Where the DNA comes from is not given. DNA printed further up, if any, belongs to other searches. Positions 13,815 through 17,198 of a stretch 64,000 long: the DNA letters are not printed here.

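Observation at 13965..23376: Tandem triplication of 3.1-kb genes for Cys-paired RCC1-like propeller proteins; at least six ORFs plus fragments in the locus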

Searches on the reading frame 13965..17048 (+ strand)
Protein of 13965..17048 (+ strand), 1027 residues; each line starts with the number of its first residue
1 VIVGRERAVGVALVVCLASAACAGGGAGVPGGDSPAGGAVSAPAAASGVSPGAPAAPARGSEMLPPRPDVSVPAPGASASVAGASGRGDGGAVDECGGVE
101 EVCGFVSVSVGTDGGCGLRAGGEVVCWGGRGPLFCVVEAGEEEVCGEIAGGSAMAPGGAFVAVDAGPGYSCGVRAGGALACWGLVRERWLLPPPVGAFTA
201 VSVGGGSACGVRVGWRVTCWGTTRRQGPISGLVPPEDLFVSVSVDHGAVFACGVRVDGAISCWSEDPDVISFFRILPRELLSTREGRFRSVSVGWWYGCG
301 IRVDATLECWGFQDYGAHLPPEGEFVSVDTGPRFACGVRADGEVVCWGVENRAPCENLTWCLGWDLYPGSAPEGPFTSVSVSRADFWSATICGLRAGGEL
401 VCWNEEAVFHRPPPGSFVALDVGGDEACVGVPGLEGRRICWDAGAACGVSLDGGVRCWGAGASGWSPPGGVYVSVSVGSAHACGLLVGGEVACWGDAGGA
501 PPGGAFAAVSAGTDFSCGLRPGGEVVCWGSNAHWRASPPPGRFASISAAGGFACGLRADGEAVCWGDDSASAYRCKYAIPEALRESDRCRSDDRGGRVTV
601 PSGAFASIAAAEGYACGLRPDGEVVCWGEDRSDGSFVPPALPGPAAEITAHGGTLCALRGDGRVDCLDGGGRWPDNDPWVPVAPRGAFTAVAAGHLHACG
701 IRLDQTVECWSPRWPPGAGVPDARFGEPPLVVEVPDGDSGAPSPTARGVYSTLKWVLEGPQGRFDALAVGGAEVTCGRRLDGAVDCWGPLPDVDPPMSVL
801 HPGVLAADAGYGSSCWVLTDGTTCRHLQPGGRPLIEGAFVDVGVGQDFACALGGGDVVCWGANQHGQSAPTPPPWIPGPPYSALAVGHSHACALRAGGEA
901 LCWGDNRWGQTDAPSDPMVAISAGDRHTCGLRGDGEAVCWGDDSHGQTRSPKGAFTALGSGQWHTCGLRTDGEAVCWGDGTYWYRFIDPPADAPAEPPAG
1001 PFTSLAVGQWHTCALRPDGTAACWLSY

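Call 6: search_protein_families(library=pfam, proteins=[window:13965-17048:+], max_evalue=0.01)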
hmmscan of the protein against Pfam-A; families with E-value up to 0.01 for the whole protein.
window:13965-17048:+ (1027 aa): 2 families
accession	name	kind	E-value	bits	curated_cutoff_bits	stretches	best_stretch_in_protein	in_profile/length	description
PF13540.12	RCC1_2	-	2.7e-59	196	22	8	919-947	2-30/30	Regulator of chromosome condensation (RCC1) repeat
PF25390.1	WD40_RLD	-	9.4e-26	91.4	150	3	834-1024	86-322/363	RCC1-like domain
